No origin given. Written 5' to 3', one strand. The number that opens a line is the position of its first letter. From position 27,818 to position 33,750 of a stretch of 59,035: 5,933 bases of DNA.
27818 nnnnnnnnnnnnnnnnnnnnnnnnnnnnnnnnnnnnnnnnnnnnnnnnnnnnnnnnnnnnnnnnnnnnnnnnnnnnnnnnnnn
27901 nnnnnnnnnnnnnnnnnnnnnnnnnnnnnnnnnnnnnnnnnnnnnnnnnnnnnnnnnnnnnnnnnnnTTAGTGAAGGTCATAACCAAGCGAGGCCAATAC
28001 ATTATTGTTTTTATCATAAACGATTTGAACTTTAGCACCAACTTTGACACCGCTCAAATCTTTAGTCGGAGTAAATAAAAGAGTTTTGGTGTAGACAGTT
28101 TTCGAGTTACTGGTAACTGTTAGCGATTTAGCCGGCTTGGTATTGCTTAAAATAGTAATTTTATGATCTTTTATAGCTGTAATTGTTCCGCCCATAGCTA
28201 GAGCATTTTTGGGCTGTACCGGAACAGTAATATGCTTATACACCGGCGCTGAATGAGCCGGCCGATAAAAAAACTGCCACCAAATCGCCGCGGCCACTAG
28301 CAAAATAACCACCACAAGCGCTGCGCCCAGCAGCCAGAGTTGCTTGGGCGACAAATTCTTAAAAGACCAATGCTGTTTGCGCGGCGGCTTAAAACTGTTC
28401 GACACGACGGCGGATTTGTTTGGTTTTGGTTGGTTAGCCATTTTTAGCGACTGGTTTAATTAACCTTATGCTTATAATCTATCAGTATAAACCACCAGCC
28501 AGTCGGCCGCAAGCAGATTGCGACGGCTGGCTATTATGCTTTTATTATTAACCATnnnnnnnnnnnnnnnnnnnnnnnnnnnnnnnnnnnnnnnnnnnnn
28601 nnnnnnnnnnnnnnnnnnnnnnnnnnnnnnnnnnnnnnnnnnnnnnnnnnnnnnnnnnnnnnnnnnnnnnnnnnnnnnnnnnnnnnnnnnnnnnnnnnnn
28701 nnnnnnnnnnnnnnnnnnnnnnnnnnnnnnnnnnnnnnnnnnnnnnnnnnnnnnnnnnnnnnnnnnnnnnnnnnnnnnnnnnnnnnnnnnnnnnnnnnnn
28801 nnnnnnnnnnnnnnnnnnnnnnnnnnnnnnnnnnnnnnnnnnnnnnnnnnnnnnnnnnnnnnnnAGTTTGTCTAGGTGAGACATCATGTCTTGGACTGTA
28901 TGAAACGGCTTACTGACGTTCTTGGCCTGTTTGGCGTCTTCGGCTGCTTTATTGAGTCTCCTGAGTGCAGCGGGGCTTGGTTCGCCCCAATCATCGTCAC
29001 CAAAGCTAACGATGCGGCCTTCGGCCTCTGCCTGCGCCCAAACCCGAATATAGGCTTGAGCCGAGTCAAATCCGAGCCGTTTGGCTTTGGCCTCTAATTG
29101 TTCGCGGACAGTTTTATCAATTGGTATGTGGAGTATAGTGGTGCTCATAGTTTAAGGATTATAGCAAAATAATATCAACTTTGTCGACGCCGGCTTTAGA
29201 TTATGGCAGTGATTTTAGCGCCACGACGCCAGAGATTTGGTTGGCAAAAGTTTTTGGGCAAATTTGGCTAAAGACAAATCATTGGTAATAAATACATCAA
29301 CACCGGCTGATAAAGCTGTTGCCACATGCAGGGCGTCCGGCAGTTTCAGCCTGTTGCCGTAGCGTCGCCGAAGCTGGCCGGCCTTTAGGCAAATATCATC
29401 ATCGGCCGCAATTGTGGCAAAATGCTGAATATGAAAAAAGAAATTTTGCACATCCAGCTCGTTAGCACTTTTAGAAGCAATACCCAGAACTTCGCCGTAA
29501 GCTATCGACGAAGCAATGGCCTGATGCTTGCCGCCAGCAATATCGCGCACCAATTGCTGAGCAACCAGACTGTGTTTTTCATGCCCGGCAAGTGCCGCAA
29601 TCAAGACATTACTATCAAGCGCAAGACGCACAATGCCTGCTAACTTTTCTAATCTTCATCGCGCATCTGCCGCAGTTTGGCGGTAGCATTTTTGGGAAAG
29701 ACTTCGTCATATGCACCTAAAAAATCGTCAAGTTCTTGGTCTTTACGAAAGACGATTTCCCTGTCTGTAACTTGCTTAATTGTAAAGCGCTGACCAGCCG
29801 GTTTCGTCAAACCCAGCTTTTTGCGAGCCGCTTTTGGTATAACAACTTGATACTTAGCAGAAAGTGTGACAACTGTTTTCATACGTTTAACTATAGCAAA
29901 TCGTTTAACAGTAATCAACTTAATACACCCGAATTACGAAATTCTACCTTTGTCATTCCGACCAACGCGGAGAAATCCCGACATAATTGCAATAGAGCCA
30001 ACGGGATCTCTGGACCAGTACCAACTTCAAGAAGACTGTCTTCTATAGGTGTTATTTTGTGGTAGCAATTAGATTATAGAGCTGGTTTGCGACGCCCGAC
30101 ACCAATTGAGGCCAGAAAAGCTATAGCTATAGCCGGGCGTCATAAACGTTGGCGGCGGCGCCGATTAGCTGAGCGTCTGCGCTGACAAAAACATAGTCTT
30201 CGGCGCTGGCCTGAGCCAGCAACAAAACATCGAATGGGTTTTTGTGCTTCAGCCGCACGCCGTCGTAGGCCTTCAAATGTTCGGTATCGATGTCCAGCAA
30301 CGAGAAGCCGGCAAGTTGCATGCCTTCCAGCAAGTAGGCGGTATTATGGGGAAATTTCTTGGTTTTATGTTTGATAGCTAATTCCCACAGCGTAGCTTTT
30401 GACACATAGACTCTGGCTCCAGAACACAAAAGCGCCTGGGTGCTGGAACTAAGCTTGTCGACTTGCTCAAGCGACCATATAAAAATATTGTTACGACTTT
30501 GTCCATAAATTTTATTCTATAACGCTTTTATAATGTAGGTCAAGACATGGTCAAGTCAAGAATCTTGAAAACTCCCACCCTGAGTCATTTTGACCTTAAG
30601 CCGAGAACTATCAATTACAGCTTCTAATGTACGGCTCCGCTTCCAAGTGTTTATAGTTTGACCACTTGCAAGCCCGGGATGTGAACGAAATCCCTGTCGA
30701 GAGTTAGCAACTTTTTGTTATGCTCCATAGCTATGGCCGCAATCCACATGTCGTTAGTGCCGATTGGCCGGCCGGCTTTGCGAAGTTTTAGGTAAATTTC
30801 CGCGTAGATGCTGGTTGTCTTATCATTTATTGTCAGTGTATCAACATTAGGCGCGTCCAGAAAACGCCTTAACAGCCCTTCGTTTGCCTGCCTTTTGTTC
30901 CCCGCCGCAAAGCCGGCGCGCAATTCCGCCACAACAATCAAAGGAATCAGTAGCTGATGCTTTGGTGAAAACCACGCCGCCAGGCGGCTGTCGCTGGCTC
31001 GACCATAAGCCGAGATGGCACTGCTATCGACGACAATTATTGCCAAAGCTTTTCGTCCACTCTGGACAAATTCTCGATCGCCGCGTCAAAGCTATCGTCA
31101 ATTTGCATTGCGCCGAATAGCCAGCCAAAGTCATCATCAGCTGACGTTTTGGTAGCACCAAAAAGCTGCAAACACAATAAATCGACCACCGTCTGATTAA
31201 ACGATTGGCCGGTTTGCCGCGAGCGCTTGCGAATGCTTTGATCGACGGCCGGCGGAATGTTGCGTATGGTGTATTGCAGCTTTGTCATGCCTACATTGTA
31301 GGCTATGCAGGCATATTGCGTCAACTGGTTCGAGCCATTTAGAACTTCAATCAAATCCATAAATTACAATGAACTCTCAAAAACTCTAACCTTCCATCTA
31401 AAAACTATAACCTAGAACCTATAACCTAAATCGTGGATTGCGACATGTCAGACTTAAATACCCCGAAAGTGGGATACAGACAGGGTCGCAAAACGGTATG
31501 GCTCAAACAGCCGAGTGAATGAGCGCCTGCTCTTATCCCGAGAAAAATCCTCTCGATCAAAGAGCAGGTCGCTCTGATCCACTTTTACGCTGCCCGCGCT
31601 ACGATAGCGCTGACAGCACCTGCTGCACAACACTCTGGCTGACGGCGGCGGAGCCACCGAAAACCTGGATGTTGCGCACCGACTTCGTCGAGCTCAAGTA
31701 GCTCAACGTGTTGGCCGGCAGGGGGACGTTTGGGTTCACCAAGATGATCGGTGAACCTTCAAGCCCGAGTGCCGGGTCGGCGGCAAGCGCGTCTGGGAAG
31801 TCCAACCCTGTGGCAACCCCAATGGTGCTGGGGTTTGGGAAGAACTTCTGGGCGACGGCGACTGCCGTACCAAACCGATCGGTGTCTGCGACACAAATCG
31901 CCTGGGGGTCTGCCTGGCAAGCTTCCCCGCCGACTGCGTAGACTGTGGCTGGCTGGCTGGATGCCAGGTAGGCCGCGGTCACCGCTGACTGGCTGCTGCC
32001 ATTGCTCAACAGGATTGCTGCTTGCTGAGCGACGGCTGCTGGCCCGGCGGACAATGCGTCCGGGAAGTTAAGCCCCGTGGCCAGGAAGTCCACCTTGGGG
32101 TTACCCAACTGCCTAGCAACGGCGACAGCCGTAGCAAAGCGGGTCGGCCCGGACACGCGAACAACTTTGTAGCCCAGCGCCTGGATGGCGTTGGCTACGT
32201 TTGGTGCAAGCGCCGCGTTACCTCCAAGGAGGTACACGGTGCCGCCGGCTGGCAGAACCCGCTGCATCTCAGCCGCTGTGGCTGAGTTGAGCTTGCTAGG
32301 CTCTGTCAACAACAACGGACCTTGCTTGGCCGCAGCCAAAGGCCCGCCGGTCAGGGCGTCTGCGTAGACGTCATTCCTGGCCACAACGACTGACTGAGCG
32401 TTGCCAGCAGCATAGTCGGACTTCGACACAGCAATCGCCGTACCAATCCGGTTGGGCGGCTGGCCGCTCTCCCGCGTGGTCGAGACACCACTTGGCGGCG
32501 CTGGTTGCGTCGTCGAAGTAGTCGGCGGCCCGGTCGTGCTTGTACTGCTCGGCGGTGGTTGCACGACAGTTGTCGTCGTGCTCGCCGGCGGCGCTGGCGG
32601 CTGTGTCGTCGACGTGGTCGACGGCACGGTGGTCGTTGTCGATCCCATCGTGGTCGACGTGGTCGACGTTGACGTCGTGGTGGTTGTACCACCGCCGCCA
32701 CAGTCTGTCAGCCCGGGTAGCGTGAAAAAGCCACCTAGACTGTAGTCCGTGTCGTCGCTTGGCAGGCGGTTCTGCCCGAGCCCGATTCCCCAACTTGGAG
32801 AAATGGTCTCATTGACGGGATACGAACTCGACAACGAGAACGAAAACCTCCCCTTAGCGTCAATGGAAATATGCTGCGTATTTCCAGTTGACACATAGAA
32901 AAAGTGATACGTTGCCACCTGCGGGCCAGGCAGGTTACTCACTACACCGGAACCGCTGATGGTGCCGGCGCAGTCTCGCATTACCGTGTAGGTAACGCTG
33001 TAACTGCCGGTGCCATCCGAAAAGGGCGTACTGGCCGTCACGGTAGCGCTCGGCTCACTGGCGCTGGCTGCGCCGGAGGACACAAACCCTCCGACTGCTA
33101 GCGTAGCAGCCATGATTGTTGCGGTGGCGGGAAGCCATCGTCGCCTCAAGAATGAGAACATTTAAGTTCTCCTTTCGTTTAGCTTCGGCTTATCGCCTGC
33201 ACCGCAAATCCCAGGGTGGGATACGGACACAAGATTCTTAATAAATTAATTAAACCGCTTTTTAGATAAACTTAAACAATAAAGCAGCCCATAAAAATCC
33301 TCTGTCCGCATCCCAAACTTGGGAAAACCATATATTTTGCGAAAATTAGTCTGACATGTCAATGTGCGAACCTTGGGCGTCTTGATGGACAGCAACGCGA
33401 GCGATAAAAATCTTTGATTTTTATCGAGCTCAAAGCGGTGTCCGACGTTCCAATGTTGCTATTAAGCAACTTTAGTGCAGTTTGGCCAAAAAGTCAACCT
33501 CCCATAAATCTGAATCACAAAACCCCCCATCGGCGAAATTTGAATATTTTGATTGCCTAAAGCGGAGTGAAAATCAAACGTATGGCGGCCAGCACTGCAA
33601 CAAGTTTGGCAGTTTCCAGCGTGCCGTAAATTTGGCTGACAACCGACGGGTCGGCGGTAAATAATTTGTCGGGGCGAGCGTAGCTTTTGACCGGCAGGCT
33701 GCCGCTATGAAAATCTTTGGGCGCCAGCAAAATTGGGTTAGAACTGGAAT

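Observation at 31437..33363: GC-rich single-gene cassette with inverted-repeat ends encoding an actinobacterial-style cell-wall-binding protein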

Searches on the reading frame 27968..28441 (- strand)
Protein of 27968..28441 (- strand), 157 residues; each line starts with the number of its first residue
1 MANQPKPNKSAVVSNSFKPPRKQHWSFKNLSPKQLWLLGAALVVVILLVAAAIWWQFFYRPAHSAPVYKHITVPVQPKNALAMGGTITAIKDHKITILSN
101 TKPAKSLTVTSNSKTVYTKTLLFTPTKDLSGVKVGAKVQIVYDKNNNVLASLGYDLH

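Call 14: search_protein_families(library=pfam, proteins=[window:27968-28441:-], max_evalue=0.01)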
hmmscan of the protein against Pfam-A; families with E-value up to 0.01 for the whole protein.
window:27968-28441:- (157 aa): 1 family
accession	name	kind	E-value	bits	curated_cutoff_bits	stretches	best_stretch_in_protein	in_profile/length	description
PF11518.13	DUF3221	-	0.0021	18.8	26.4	1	85-144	2-63/82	Protein of unknown function (DUF3221)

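Call 75: search_protein_families(library=ncbifam, proteins=[window:27968-28441:-], max_evalue=0.001)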
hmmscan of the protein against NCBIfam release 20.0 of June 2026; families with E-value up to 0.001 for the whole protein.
window:27968-28441:- (157 aa): 0 families

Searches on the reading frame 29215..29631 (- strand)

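Call 14: search_protein_families(library=pfam, proteins=[window:29215-29631:-], max_evalue=0.01)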
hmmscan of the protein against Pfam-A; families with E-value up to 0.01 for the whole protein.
window:29215-29631:- (138 aa): 2 families
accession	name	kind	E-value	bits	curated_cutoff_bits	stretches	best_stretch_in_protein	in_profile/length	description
PF01850.27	PIN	-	2.4e-15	57.6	23.6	1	5-125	3-118/120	PIN domain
PF13470.12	PIN_3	-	0.00012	23.3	27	1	2-119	1-114/115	PIN domain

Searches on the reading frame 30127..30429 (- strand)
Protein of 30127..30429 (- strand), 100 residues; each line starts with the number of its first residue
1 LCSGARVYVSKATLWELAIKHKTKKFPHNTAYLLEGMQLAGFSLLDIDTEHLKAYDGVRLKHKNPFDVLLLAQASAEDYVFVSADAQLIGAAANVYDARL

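Call 14: search_protein_families(library=pfam, proteins=[window:30127-30429:-], max_evalue=0.01)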
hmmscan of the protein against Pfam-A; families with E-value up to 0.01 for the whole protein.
window:30127-30429:- (100 aa): 1 family
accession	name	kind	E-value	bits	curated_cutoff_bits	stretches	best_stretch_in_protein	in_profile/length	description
PF01850.27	PIN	-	3.9e-09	37.6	23.6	1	5-88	29-114/120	PIN domain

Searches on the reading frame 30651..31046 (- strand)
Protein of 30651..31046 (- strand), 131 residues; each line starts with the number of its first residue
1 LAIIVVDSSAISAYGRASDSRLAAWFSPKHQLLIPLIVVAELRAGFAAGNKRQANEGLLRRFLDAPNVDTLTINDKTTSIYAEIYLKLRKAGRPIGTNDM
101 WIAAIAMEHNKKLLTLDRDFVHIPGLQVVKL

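Call 14: search_protein_families(library=pfam, proteins=[window:30651-31046:-], max_evalue=0.01)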
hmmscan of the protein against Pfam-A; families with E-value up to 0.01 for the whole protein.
window:30651-31046:- (131 aa): 1 family
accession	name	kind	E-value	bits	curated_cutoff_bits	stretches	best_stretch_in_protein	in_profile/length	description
PF01850.27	PIN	-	1.1e-17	65.2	23.6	1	4-124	1-118/120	PIN domain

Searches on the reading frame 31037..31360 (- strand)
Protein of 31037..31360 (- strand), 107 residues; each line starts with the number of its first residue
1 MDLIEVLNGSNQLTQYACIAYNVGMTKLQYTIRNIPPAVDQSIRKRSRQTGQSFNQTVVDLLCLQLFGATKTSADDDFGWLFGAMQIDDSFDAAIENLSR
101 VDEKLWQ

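Call 14: search_protein_families(library=pfam, proteins=[window:31037-31360:-], max_evalue=0.01)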
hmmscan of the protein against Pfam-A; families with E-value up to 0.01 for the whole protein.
window:31037-31360:- (107 aa): 1 family
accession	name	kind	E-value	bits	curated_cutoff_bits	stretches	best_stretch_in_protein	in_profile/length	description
PF22513.2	FitA-like_RHH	-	0.00023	21.5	27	1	31-62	4-35/39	Antitoxin FitA-like, ribbon-helix-helix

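Call 61: find_encoding_contigs(protein=window:31037-31360:-, flank=5000, max_places=10)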
Protein window:31037-31360:- (107 aa): 1 contig read that carries it; 1 place shown.
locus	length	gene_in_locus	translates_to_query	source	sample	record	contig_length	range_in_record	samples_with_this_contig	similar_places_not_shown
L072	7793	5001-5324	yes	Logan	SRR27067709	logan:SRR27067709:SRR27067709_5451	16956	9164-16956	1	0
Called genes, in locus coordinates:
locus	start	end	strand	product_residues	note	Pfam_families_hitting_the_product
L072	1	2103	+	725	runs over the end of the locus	PF16927:HisKA_7TM, PF00512:HisKA, PF02518:HATPase_c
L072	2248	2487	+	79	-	-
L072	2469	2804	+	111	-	PF02452:PemK_toxin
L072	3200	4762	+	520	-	PF04122:CW_binding_2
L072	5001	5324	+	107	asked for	-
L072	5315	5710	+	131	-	PF01850:PIN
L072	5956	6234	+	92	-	PF01850:PIN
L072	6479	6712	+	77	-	-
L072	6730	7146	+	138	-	PF01850:PIN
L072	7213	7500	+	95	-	-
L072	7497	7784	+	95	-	PF15738:YafQ_toxin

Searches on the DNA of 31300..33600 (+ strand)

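Call 20: search_dna_similar(query=window:31400-33400:+, collection=plasmids, mode=distant, max_rows=15)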
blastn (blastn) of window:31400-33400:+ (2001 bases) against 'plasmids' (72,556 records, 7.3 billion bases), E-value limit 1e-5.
Records with a match: 1; places in all: 1; records where one place covers at least 80% of the query: 0.
Best place of each record, by identity: 60-80% 1.
By first word of the organism name: Rhodococcus 1.
By predicted mobility (MOB-suite, as given by PLSDB): mobilizable 1.
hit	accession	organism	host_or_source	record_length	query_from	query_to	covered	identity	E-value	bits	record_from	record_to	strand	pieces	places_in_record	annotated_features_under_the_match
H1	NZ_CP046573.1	Rhodococcus sp. WAY2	cell culture,bacterial consortium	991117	1199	1288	4%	75.3%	2e-6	64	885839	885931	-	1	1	ice-binding family protein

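Call 21: search_dna_similar(query=window:31400-33400:+, collection=phages, mode=distant, max_rows=15)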
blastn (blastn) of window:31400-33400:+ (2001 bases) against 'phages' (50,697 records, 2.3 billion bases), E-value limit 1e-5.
No match.
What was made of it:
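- Tried and rejected: DNA-level donor: blastn against plasmids gave only a 90-nt low-complexity hit in Rhodococcus, and against phages nothing (calls 20, 21).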

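Call 43: search_rna_families(source=window, start=31300, end=33600, threshold=evalue, max_evalue=5)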
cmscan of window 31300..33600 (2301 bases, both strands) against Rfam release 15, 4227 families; matches with E-value up to 5: 5.
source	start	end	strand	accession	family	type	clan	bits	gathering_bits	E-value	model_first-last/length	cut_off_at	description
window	33198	33330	+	RF02625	WsnRNA46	Gene; sRNA;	-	27.8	65.3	0.0076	1-151/151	no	Wolbachia sRNA 46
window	32564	32678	+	RF02556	snaR-A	Gene; sRNA;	-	20.9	98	0.25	1-115/115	no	snaR-A sRNA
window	32551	32651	+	RF03240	MIR5534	Gene; miRNA;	-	19.3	79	2.3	1-102/102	no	MIR5534 microRNA precursor family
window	32229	32291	-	RF01782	ASpks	Gene; antisense;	-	18.1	52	3.2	1-75/75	no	ASpks TB sRNA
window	31526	31568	-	RF01261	snR82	Gene; snRNA; snoRNA; HACA-box;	CL00040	17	60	0.73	67-107/270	no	Small nucleolar RNA snR82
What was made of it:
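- Tried and rejected: The best match, WsnRNA46, scores 27.8 bits against a gathering threshold of 65.3 (call 43).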

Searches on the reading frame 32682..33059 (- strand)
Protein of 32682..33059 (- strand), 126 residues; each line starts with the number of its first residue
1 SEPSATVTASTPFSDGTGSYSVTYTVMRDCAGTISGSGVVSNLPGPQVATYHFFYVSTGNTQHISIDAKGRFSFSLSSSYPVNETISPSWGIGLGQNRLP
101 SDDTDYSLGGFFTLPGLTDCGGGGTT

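Call 55: predict_structure(protein=window:32682-33059:-)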
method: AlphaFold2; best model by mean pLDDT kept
length: 126 residues; sequences in the alignment: 1
mean_pLDDT: 60.5   pTM: 0.59
mean pLDDT of the five models: 60.5, 59.0, 38.2, 35.0, 33.0
residues with pLDDT >= 90: 0; 70-90: 41; 50-70: 58; < 50: 27
segments of 3 or more residues with pLDDT < 50: 46-48, 56-58, 96-110, 122-126
pLDDT, mean of each block of 10 residues (from residue 1): 71 69 76 77 59 50 66 71 57 47 42 56 39
secondary structure, 60 per line:
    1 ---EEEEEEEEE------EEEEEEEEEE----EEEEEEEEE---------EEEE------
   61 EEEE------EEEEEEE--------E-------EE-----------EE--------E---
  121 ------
elements in order: E4-12 E19-28 E33-41 E51-54 E61-64 E71-77
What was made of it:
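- Tried and rejected: The AlphaFold2 single-sequence model has pLDDT 60.5 and is beta-rich (call 55).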

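Call 58: fold_search(model_id=the predicted structure, library=pdb)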
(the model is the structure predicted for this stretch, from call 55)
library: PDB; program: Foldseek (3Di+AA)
matches with E <= 10: 1584; with E <= 0.001: 0
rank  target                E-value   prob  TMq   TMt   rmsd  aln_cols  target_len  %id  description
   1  5nml_A                3.6e-02  0.91  0.33  0.34   7.1       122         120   15  Nb36 Ser85Cys with Hg bound (released 2017-06-07)
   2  8rj7_D                5.7e-02  0.77  0.37  0.38   9.2       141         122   15  The crystal structure of the SARS-CoV-2 receptor binding domain in complex with the neutralizing nanobody 1.29 (released 2024-11-27)
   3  8rj7_B                7.5e-02  0.84  0.37  0.38   7.7       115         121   17  The crystal structure of the SARS-CoV-2 receptor binding domain in complex with the neutralizing nanobody 1.29 (released 2024-11-27)
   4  6xzu_A                8.8e-02  0.51  0.30  0.31  10.9       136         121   16  Complex of C-terminal domain of murine complement C3b with the hC3Nb3 nanobody (released 2020-08-12)
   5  4zg1_A                9.3e-02  0.57  0.34  0.36   9.4       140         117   12  Crystal structure of a nanobody raised against KDM5B (released 2015-05-06)
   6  6qv2_E                9.8e-02  0.54  0.35  0.34   9.9       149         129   13  Structure of ATPgS-bound outward-facing TM287/288 in complex with nanobody Nb_TM#2 (released 2019-05-29)
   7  6fol_E                1.1e-01  0.82  0.41  0.36   8.1       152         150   11  Domain II of the human copper chaperone in complex with human Cu,Zn superoxide dismutase (released 2019-01-30)
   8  7km6_H                1.1e-01  0.82  0.37  0.30   5.7       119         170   11  APOBEC3B antibody 5G7 Fv-clasp (released 2021-05-12)
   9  8ftg_A                1.1e-01  0.77  0.34  0.35   8.2       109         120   16  Biophysical and Structural Characterization of an Anti-Caffeine VHH Antibody (released 2023-06-07)
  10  7voa_A                1.1e-01  0.77  0.37  0.36   6.2       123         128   14  Crystal structure of SARS-CoV-2 RBD in complex with aRBD5 (released 2022-08-10)
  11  9rit_A                1.2e-01  0.85  0.36  0.38   5.2       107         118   14  Co-crystal of broadly neutralizing biparatopic VHH in complex with cardiotoxin (P01468) Naja pallida (released 2025-11-05)
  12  8ftg_F                1.4e-01  0.63  0.37  0.39  11.6       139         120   14  Biophysical and Structural Characterization of an Anti-Caffeine VHH Antibody (released 2023-06-07)
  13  5nml_I                1.4e-01  0.44  0.30  0.31   9.2       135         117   14  Nb36 Ser85Cys with Hg bound (released 2017-06-07)
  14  9j3j_B                1.6e-01  0.85  0.39  0.40   4.9       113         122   13  Arabidopsis ATP/ADP translocator AtNTT1 (released 2025-03-19)
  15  7a48_A                1.6e-01  0.80  0.41  0.42   6.1       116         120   17  Crystal structure of the APH coiled-coil in complex with Nb49 (released 2021-05-05)
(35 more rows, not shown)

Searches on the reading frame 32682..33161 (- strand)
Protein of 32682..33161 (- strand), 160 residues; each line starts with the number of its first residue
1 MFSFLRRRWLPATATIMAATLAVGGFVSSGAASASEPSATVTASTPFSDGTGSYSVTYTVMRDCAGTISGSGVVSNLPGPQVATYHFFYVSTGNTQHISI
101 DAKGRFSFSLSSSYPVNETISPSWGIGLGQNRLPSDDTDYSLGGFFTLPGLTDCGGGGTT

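Call 29: find_homologous_proteins(query=window:32688-33161:-, max_evalue=0.01)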
Query seq(158 aa): 214 candidates shared short words with the query, none scored E <= 0.01.
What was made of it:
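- Tried and rejected: No word-based homolog (call 29).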

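Call 46: search_protein_representatives(protein=window:32682-33161:-)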
Query: 160 residues. Proteins with E-value up to 0.001 (for the whole library): 5; up to 1e-10: 0; up to 1e-30: 0. The best 5 are listed.
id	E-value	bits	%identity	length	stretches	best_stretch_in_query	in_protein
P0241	1.2e-09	55.1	33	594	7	116-145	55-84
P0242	5.0e-07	46.6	37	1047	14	26-88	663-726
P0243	5.9e-07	46.4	31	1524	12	28-108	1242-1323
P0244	1.5e-04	38.6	39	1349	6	23-67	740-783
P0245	2.4e-04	37.9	28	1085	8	26-92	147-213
